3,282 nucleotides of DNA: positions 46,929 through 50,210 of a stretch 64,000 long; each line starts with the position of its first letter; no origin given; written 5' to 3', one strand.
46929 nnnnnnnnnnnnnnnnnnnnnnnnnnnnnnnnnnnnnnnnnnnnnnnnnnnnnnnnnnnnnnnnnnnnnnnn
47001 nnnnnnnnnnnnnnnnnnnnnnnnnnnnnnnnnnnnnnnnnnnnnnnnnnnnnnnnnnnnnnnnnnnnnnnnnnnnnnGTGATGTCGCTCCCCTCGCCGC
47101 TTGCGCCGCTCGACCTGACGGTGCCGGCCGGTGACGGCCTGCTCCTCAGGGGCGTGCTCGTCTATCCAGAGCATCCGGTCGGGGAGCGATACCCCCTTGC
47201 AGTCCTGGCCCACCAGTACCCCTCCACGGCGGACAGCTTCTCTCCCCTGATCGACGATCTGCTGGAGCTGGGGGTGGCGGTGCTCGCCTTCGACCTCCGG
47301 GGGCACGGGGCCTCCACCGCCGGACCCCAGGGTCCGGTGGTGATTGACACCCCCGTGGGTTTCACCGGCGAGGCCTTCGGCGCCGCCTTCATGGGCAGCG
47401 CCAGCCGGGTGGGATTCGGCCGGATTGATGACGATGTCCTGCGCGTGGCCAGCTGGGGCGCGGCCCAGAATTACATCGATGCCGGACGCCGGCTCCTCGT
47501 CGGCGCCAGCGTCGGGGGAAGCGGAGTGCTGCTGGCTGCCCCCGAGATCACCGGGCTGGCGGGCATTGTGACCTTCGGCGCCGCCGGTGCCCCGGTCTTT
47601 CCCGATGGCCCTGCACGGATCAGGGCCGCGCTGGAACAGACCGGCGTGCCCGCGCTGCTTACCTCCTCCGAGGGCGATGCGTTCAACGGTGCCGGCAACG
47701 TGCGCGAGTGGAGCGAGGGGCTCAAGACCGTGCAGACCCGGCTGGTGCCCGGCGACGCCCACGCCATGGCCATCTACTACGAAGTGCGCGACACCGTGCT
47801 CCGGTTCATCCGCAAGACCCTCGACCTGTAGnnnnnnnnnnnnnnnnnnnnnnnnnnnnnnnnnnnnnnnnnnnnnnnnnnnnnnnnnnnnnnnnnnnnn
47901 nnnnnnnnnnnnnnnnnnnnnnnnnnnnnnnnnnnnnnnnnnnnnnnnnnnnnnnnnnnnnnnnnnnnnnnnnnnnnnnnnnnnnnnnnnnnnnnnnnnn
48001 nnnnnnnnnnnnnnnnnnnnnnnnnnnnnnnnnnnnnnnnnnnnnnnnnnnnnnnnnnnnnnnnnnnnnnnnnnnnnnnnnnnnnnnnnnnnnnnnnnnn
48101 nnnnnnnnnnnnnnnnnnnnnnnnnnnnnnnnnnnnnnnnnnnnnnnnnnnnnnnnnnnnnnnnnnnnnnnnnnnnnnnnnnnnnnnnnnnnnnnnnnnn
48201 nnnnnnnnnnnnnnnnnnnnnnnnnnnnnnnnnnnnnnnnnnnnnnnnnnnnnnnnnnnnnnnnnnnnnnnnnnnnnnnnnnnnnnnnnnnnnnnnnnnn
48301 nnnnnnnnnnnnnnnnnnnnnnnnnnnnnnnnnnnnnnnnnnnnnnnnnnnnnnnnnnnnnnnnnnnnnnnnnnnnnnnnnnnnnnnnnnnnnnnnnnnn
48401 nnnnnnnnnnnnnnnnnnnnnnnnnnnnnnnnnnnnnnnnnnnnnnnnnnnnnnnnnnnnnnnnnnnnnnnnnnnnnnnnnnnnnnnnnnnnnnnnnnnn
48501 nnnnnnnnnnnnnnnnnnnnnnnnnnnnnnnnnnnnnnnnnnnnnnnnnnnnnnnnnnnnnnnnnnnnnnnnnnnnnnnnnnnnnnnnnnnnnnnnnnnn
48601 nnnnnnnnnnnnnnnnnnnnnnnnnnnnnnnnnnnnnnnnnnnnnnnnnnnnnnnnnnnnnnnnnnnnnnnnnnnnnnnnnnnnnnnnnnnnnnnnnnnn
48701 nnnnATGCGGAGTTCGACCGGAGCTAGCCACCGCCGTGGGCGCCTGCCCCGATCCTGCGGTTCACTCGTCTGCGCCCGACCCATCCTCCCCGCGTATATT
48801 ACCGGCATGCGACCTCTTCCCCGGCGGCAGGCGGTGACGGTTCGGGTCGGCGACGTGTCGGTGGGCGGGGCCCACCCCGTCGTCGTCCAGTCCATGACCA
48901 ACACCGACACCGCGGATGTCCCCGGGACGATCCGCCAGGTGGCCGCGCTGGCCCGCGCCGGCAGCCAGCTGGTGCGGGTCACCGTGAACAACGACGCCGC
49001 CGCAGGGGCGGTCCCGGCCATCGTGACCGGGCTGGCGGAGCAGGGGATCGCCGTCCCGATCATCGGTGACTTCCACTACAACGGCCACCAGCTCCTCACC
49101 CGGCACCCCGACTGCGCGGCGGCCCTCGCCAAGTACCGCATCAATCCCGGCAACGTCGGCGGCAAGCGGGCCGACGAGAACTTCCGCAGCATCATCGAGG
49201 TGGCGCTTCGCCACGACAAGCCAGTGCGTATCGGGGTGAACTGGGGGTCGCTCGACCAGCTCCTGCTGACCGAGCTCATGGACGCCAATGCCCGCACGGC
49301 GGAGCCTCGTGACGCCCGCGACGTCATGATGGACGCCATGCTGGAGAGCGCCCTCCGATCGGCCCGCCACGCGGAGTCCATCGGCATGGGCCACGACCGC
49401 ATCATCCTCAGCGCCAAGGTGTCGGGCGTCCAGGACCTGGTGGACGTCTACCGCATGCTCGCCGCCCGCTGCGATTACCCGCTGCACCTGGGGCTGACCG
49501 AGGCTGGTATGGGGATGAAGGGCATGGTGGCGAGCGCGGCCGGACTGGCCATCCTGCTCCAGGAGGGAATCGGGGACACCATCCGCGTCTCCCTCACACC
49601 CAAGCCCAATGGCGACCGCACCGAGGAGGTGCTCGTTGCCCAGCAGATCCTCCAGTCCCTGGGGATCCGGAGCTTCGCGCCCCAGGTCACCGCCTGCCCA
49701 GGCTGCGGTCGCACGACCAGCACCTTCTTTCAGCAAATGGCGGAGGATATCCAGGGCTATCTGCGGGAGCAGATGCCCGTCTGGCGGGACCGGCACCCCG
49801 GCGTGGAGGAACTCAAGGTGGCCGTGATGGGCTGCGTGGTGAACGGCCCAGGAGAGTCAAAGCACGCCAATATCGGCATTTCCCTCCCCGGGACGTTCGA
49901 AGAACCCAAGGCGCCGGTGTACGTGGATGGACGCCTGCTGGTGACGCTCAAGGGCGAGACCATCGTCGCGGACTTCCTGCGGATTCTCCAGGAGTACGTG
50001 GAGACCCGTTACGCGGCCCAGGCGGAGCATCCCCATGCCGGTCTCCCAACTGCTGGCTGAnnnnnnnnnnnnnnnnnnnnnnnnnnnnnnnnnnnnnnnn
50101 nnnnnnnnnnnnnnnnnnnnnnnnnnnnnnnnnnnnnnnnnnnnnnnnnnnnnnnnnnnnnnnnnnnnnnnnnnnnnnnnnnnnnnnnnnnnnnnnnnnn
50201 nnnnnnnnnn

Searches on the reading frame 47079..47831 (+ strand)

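Call 50: search_protein_families(library=pfam, proteins=[window:47079-47831:+], max_evalue=0.00001)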
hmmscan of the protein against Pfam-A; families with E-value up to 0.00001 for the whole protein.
window:47079-47831:+ (250 aa): 3 families
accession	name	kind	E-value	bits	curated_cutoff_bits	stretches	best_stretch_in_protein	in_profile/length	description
PF00561.26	Abhydrolase_1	-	5.5e-08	33.2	25.8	1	42-156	4-89/245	alpha/beta hydrolase fold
PF12146.15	Hydrolase_4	-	1e-07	32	27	1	42-170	8-111/239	Serine aminopeptidase, S33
PF12697.13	Abhydrolase_6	-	1.8e-07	32.5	26.3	1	49-213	9-132/217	Alpha/beta hydrolase family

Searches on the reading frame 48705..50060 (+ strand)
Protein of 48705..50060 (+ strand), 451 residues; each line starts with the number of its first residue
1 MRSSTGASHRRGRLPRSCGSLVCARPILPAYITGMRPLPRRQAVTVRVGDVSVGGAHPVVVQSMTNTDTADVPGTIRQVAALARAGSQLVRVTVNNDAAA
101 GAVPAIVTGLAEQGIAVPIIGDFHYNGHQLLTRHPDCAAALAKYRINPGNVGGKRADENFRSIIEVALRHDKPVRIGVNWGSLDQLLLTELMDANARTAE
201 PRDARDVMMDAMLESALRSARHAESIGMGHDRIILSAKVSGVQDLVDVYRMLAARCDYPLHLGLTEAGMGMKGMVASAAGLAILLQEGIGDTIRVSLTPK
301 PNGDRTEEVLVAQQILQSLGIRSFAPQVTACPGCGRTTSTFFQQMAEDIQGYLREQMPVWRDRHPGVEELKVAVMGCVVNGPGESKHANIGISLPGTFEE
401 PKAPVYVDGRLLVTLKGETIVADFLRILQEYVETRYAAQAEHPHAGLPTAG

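Call 50: search_protein_families(library=pfam, proteins=[window:48705-50060:+], max_evalue=0.00001)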
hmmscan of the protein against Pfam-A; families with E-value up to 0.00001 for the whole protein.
window:48705-50060:+ (451 aa): 1 family
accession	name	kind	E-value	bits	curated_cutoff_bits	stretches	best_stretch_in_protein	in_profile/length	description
PF04551.19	GcpE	-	2.2e-114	382.5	32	1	45-429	3-342/343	GcpE protein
